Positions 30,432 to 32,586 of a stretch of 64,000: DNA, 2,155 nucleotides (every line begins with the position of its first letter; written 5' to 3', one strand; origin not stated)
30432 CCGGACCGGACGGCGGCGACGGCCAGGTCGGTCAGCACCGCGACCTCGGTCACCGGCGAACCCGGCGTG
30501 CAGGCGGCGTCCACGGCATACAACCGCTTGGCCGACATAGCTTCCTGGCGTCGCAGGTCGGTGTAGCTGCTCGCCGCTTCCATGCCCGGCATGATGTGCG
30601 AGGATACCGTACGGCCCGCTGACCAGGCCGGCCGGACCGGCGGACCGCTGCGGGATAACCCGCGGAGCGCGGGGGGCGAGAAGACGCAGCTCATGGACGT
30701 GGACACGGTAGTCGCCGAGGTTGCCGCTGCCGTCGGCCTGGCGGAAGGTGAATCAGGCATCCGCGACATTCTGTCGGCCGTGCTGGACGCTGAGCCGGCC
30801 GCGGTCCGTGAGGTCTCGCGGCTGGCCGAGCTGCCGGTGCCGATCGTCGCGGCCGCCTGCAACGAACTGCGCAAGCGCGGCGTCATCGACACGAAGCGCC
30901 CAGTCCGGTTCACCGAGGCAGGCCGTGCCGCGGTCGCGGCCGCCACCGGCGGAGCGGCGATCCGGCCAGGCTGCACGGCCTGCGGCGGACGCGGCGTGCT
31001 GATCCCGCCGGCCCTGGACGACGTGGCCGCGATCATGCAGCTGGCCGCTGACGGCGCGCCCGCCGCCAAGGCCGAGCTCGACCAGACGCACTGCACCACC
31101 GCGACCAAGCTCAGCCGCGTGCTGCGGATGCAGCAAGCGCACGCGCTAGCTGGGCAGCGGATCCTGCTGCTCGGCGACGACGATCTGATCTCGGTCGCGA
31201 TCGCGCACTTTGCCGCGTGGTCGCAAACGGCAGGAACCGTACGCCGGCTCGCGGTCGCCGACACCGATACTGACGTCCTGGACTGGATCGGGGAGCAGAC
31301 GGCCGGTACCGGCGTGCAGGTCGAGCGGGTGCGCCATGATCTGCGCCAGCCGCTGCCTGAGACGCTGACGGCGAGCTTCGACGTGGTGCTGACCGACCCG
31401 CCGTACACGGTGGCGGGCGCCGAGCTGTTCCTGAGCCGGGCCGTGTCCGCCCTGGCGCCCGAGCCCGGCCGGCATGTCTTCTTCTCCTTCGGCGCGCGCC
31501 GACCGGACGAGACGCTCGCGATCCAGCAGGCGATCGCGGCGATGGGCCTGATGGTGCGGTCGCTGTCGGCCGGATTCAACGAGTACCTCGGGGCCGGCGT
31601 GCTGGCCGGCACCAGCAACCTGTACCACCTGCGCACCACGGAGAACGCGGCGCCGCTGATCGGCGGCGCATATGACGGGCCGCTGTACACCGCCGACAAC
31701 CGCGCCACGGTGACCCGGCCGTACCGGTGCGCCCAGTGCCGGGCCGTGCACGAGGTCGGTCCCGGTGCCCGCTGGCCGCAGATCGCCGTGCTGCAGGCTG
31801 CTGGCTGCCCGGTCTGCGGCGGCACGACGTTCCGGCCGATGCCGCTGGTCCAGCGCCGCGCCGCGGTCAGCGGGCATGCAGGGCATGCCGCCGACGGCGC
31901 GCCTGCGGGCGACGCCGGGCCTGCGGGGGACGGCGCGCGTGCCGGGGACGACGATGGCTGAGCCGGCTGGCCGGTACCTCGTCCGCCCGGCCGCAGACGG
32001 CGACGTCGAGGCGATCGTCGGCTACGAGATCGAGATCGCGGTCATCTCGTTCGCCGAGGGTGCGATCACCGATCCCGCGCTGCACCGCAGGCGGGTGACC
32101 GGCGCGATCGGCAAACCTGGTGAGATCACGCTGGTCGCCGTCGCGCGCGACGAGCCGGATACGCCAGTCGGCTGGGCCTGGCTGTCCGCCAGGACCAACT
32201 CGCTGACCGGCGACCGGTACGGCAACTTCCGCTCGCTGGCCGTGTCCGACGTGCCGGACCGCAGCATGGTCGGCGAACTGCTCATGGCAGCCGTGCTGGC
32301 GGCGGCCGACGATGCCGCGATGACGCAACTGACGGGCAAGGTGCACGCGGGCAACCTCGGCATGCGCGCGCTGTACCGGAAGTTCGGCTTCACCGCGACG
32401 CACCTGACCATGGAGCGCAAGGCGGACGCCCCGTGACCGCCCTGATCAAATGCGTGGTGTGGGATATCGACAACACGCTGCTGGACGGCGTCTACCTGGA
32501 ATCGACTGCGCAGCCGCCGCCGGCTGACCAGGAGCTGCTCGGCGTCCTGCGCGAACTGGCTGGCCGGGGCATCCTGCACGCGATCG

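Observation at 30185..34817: Orphan operon joining a BpsA/DUF43 aminopropyltransferase and SpeH AdoMet decarboxylase to GNAT, FkbH-like loader and ACP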

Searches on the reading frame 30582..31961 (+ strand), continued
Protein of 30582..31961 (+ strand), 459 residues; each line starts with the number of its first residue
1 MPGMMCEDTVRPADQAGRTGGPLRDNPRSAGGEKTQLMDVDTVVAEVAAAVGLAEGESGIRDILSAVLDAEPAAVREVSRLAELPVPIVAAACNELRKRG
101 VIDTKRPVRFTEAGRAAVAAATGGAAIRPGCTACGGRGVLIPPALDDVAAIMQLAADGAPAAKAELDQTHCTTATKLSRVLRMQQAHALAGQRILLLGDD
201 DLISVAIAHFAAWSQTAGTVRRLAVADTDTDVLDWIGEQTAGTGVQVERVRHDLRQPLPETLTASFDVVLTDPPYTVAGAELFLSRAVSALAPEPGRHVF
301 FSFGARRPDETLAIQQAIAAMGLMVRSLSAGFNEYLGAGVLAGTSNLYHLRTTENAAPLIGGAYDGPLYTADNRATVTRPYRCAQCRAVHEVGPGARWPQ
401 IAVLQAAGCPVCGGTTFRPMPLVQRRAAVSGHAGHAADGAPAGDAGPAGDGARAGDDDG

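Call 84: search_protein_families(library=ncbifam, proteins=[L013:8118-8495:-, L014:9290-9652:-, L015:8532-9143:+, L008:13203-13553:-, L010:10351-10698:+], max_evalue=0.001)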
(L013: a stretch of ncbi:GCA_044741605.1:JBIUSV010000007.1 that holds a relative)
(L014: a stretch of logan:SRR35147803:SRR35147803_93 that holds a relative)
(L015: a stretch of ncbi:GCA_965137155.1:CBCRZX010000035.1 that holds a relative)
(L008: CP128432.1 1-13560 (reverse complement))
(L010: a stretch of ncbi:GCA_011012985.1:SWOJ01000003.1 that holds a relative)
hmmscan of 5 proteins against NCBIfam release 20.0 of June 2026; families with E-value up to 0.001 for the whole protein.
L013:8118-8495:- (126 aa): 1 family
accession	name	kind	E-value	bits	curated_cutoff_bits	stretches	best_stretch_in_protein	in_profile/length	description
TIGR03330.1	SAM_DCase_Bsu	equivalog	1.4e-20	73.7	75.65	1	21-123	8-111/112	adenosylmethionine decarboxylase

L014:9290-9652:- (121 aa): 1 family
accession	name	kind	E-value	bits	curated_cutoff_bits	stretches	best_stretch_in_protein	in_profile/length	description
TIGR03330.1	SAM_DCase_Bsu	equivalog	1.3e-20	73.8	75.65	1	16-118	8-111/112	adenosylmethionine decarboxylase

L015:8532-9143:+ (204 aa): 6 families
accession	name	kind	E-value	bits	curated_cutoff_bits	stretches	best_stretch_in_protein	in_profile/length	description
TIGR03330.1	SAM_DCase_Bsu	equivalog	4.6e-19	68.8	75.65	1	101-204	8-112/112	adenosylmethionine decarboxylase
NF006617.0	PRK09184.1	subfamily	2.2e-07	30.8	70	1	17-78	32-94/96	phosphopantetheine-binding protein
NF058660.1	cispen_ACP_AmcB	equivalog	0.00011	22.4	80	1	29-75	30-76/80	cispentacin biosynthesis acyl carrier protein AmcB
NF003464.0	PRK05087.1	equivalog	0.00045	20.2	68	0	7-62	9-62/78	D-alanine--poly(phosphoribitol) ligase subunit DltC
TIGR01688.1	dltC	equivalog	0.00075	19.5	52.35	0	7-61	6-58/73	D-alanine--poly(phosphoribitol) ligase subunit 2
NF005480.0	PRK07081.1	equivalog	0.00076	19.4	72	0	2-75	2-74/83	acyl carrier protein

L008:13203-13553:- (117 aa): 1 family
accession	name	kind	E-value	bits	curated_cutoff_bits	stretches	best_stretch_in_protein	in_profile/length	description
TIGR03330.1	SAM_DCase_Bsu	equivalog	3.1e-36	124.1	75.65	1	8-113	5-112/112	adenosylmethionine decarboxylase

L010:10351-10698:+ (116 aa): 2 families
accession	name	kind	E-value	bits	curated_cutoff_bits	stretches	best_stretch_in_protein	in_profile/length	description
TIGR03330.1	SAM_DCase_Bsu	equivalog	1.5e-40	138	75.65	1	3-113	2-112/112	adenosylmethionine decarboxylase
TIGR03331.1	SAM_DCase_Eco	equivalog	0.00041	19.8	255.8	0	18-69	38-89/259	adenosylmethionine decarboxylase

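Call 87: predict_structure(alignment_id=A5)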
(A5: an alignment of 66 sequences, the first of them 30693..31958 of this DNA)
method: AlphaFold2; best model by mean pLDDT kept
length: 422 residues; sequences in the alignment: 66
mean_pLDDT: 88.9   pTM: 0.82
mean pLDDT of the five models: 88.9, 88.1, 87.8, 86.8, 85.7
residues with pLDDT >= 90: 317; 70-90: 54; 50-70: 24; < 50: 27
segments of 3 or more residues with pLDDT < 50: 392-415
pLDDT, mean of each block of 10 residues (from residue 1): 96 95 95 95 95 98 96 96 80 70 91 97 86 93 93 96 96 94 95 97 97 98 98 94 97 97 93 95 97 92 79 97 96 72 95 89 93 98 77 44 40 47 46
secondary structure, 60 per line:
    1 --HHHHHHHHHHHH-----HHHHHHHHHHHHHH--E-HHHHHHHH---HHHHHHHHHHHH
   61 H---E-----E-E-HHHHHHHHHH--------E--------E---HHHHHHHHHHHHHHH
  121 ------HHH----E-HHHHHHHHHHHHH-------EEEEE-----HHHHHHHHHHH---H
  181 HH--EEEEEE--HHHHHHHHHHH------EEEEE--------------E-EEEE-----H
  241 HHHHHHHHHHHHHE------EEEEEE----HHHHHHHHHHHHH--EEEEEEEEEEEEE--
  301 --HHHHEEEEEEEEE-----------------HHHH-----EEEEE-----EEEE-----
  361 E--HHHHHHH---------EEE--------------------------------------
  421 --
elements in order: H3-14 H20-33 H38-45 H49-61 H75-84 H106-120 H136-148 E156-160 H166-176 E185-190 H193-203 E210-214 E231-234 H240-253 E261-266 H271-283 E286-298 H303-306 E307-315 H333-336 E342-346 E352-355 H364-370 E380-382

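Call 91: fold_search(model_id=the predicted structure, library=pdb)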
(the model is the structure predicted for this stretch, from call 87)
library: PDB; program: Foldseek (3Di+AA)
matches with E <= 10: 1713; with E <= 0.001: 455
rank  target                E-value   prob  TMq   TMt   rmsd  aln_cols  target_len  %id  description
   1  5xnc_B                2.2e-22  1.00  0.49  0.58  17.3       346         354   25  Crystal structure of the branched-chain polyamine synthase (BpsA) in complex with N4-aminopropylspermidine and 5-methy (released 2018-08-15)
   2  2qm3                  3.9e-22  1.00  0.48  0.59  17.6       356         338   23  Crystal structure of a predicted methyltransferase from Pyrococcus furiosus (released 2007-09-11)
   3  5xnf_A                1.1e-21  1.00  0.48  0.58  17.6       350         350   26  Crystal structure of the branched-chain polyamine synthase (BpsA) from Thermococcus kodakarensis (released 2018-08-15)
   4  5xnc_A                3.1e-21  1.00  0.48  0.57  17.3       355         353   26  Crystal structure of the branched-chain polyamine synthase (BpsA) in complex with N4-aminopropylspermidine and 5-methy (released 2018-08-15)
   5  6j27_A                1.5e-20  1.00  0.49  0.59  16.6       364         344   24  Crystal structure of the branched-chain polyamine synthase from Thermus thermophilus (Tth-BpsA) in complex with N4-ami (released 2019-06-26)
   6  5xnh_H                1.6e-20  1.00  0.47  0.58  17.7       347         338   24  Crystal structure of the branched-chain polyamine synthase (BpsA) in complex with spermidine (released 2017-10-04)
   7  6j27_C                7.2e-20  1.00  0.49  0.59  16.7       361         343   24  Crystal structure of the branched-chain polyamine synthase from Thermus thermophilus (Tth-BpsA) in complex with N4-ami (released 2019-06-26)
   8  5xnh_A                1.3e-19  1.00  0.47  0.58  17.2       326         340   25  Crystal structure of the branched-chain polyamine synthase (BpsA) in complex with spermidine (released 2017-10-04)
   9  6j28_A                1.5e-19  1.00  0.49  0.59  16.5       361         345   24  Crystal structure of the branched-chain polyamine synthase C9 mutein from Thermus thermophilus (Tth-BpsA C9) in comple (released 2019-06-26)
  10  7phf_A                2.1e-09  1.00  0.28  0.35  18.5       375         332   15  Chimeric carminomycin-4-O-methyltransferase (DnrK) with regions from 10-hydroxylase RdmB and 10-decarboxylase TamK (released 2022-09-07)
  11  5f8e_C                9.2e-09  1.00  0.28  0.32  19.1       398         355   13  Rv2258c-SAH (released 2016-06-29)
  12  7oy1_A                9.8e-09  1.00  0.28  0.34  19.0       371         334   13  DnrK mutant RTCR (released 2022-07-13)
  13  8bii_G                9.8e-09  1.00  0.25  0.32  17.4       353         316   11  O-Methyltransferase Plu4895 (mutant H229N) in complex with SAH (released 2023-03-08)
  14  7phf_C                1.4e-08  1.00  0.28  0.35  18.0       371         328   14  Chimeric carminomycin-4-O-methyltransferase (DnrK) with regions from 10-hydroxylase RdmB and 10-decarboxylase TamK (released 2022-09-07)
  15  5f8e_A                1.5e-08  1.00  0.27  0.31  18.7       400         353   12  Rv2258c-SAH (released 2016-06-29)
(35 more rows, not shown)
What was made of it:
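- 30693..31961 (+): BpsA-like aminopropyltransferase of the DPPY/zinc-ribbon subfamily (422 aa; residues 389-422 are a window-specific disordered tail). The AF2 model has pLDDT 88.9, and the top Foldseek hit is 5xnc at E 2e-22 (calls 87, 91).
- On BpsA (branched-chain polyamine synthase, PF01861 / EC 2.5.1.128): Foldseek top hit 5xnc at E 2e-22 (call 91).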

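Call 97: search_protein_families(library=ncbifam, proteins=[L010:6389-7420:+, L010:8378-8629:+], max_evalue=0.00001)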
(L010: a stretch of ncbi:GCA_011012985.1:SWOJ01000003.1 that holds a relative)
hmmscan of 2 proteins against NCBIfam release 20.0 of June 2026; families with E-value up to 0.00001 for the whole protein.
L010:6389-7420:+ (344 aa): 8 families
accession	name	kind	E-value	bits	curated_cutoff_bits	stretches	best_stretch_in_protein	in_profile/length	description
NF011024.0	PRK14453.1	equivalog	6.7e-207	686.6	468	1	1-343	1-347/348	23S rRNA (adenine(2503)-C(8))-methyltransferase Cfr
TIGR04432.1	rSAM_Cfr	equivalog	5.1e-188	624.4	550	1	4-340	2-340/341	Cfr family 23S rRNA (adenine(2503)-C(8))-methyltransferase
NF000424.4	CfrAB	exception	3.4e-182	605.3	530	1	5-339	1-337/338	Cfr family 23S rRNA (adenine(2503)-C(8))-methyltransferase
TIGR00048.1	rRNA_mod_RlmN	equivalog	6.6e-85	285.1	290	1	10-339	16-343/355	dual-specificity RNA methyltransferase RlmN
NF011031.0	PRK14461.1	equivalog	5.4e-74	249.4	601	1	11-340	18-363/372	ribosomal RNA large subunit methyltransferase N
NF008396.0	PRK11194.1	equivalog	1.5e-58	198.5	633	1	10-339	22-354/379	dual-specificity RNA methyltransferase RlmN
NF011040.0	PRK14470.1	equivalog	1.2e-48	166.4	441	1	76-339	72-332/338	ribosomal RNA large subunit methyltransferase N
NF011034.0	PRK14464.1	equivalog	2e-46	158.4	422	1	42-338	40-326/348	RNA methyltransferase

L010:8378-8629:+ (84 aa): 1 family
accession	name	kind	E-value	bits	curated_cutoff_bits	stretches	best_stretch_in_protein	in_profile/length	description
TIGR04416.1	group_II_RT_mat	equivalog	5e-06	25.9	300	1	35-82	81-128/353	group II intron reverse transcriptase/maturase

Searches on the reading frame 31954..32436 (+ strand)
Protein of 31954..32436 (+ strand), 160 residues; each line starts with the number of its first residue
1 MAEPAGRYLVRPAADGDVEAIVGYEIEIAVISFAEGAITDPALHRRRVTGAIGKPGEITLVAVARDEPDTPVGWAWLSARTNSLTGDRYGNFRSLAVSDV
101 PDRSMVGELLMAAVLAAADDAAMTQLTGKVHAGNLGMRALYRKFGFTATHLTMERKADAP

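Call 3: search_protein_families(library=pfam, proteins=[window:31954-32436:+], max_evalue=0.01)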
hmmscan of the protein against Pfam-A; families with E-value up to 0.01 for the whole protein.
window:31954-32436:+ (160 aa): 3 families
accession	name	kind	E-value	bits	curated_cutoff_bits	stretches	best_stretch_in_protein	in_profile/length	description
PF00583.31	Acetyltransf_1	-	7.7e-06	26.6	20.7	1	52-146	28-116/116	Acetyltransferase (GNAT) family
PF13508.13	Acetyltransf_7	-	0.00011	22.9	27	1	61-147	5-83/84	Acetyltransferase (GNAT) domain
PF13302.13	Acetyltransf_3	-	0.0024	19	25.4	1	7-147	1-138/138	Acetyltransferase (GNAT) domain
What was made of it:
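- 31954..32436 (+): GNAT acyltransferase (160 aa), translationally coupled to bpsA. PF00583 scores 26.6 bits (call 3).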

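Call 4: search_protein_families(library=ncbifam, proteins=[window:31954-32436:+], max_evalue=0.01)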
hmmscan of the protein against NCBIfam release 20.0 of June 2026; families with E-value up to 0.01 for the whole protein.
window:31954-32436:+ (160 aa): 3 families
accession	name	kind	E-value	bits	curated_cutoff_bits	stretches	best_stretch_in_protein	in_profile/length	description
NF058543.1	ActPatMycb56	equivalog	0.0013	17.7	460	1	95-145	223-273/317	acetyltransferase Pat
TIGR01575.1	rimI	equivalog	0.0037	17.4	86.4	0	94-150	60-116/132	ribosomal protein S18-alanine N-acetyltransferase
NF040503.1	resist_ArsN1a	equivalog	0.0042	16.8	170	1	61-148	49-135/159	arsinothricin resistance N-acetyltransferase ArsN1 family A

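Call 54: search_solved_structures(query=window:31954-32433:+, max_evalue=1, show_alignments=1)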
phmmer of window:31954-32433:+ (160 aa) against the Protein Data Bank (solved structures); distinct sequences matched with E-value up to 1: 2.
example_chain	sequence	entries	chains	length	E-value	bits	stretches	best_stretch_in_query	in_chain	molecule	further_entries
2ge3_A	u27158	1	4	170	0.44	13.8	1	100-147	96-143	probable acetyltransferase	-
1on0_A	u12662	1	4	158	0.98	12.7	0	72-156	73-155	YycN protein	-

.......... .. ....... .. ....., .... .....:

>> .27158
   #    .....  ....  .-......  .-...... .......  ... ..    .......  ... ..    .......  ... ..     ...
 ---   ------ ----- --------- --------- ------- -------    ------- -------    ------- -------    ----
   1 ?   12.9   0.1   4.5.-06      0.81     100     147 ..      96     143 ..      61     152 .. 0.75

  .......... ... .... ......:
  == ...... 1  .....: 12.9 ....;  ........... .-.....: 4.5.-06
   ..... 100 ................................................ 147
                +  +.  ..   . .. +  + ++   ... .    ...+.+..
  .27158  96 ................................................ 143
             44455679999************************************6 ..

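Call 55: search_protein_families(library=padloc, proteins=[window:31954-32433:+], max_evalue=0.01)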
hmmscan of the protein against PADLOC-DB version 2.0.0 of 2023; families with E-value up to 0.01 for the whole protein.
window:31954-32433:+ (160 aa): 0 families

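Call 68: search_solved_structures(query=A4, max_evalue=1, show_alignments=2)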
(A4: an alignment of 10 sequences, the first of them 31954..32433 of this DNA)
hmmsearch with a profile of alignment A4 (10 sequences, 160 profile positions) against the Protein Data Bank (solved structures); distinct sequences matched with E-value up to 1: 62 (the best 60 are shown).
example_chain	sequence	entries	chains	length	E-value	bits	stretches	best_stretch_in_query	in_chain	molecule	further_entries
4j3g_A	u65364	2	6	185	2.3e-05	27.3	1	8-146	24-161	GCN5-related N-acetyltransferase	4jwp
8osp_A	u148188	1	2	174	8.4e-05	25.5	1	5-145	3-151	N-acetyltransferase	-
1on0_A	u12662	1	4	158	0.00026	23.9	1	64-155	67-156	YycN protein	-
2eui_A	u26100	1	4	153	0.0004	23.3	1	43-145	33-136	Probable acetyltransferase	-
1ufh_A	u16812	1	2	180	0.00054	22.9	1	64-154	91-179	YYCN protein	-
1vkc_A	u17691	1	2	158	0.00064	22.6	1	42-153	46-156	putative acetyl transferase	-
6ag5_A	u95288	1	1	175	0.00076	22.4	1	86-150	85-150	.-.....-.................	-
6yzz_A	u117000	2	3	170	0.001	22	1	102-148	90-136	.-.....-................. 50 | Acyl-CoA N-acyltransferases (NAT) superfamily protein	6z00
2bl1_A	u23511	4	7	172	0.0012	21.8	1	82-145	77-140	PUTATIVE PHOSPHINOTHRICIN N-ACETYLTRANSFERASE PA4866 | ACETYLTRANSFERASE PA4866 FROM P. AERUGINOSA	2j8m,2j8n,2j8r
4lx9_A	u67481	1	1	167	0.0014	21.6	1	88-150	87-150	ARCHAEAL AMINO-TERMINAL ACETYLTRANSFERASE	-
2x7b_A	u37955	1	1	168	0.0014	21.6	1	88-150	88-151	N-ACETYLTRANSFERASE SSO0209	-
1yvo_A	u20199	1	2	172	0.0014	21.5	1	89-145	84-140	conserved hypothetical protein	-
4r3k_A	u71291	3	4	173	0.0015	21.4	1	88-150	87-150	Uncharacterized N-acetyltransferase SSO0209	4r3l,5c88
2vi7_A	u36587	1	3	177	0.0025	20.7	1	95-146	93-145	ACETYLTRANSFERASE PA1377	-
6ag4_A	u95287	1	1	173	0.003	20.5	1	88-150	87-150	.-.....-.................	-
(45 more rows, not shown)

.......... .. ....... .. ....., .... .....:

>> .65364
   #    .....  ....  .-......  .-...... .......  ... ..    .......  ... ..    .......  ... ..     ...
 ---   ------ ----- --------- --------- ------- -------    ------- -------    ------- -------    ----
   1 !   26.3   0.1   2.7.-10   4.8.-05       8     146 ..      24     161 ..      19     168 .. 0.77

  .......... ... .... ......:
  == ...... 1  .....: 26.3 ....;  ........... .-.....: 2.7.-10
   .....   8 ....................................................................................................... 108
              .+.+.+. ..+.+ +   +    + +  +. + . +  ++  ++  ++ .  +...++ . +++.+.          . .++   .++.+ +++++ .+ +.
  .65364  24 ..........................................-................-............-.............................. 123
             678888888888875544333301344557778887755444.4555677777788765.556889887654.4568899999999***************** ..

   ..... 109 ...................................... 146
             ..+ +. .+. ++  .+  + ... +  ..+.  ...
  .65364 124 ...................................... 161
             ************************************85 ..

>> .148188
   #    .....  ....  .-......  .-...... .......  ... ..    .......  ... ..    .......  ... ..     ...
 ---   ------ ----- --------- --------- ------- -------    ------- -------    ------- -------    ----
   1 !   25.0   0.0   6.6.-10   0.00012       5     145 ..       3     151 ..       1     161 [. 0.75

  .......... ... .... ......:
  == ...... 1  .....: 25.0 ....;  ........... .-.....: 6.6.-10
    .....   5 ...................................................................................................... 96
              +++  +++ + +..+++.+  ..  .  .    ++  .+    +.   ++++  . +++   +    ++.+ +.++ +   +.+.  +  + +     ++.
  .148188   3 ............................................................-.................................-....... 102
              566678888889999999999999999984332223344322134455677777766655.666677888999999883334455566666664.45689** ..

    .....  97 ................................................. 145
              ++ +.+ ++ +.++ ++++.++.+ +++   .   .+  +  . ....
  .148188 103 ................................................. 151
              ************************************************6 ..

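Call 69: search_protein_families(library=pfam, alignment_id=A4, max_evalue=0.01)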
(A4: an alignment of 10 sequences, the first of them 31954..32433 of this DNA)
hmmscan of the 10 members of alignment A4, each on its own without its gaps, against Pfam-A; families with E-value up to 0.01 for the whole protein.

A. member 1, window:31954-32433:+ (160 aa): 3 families
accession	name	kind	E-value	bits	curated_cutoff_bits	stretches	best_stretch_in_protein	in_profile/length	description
PF00583.31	Acetyltransf_1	-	7.7e-06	26.6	20.7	1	52-146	28-116/116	Acetyltransferase (GNAT) family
PF13508.13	Acetyltransf_7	-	0.00011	22.9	27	1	61-147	5-83/84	Acetyltransferase (GNAT) domain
PF13302.13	Acetyltransf_3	-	0.0024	19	25.4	1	7-147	1-138/138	Acetyltransferase (GNAT) domain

B. families by the number of members that match (of 10 scanned): 4 families
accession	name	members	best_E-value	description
PF00583.31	Acetyltransf_1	10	1.5e-07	Acetyltransferase (GNAT) family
PF13508.13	Acetyltransf_7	9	1.4e-05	Acetyltransferase (GNAT) domain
PF13302.13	Acetyltransf_3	8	6.3e-06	Acetyltransferase (GNAT) domain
PF13673.13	Acetyltransf_10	4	0.00078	Acetyltransferase (GNAT) domain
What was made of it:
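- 31954..32436 (+): All 10 orthologues hit GNAT models (call 69).
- On GNAT N-acyltransferase (PF00583): All 10 orthologues match (call 69).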
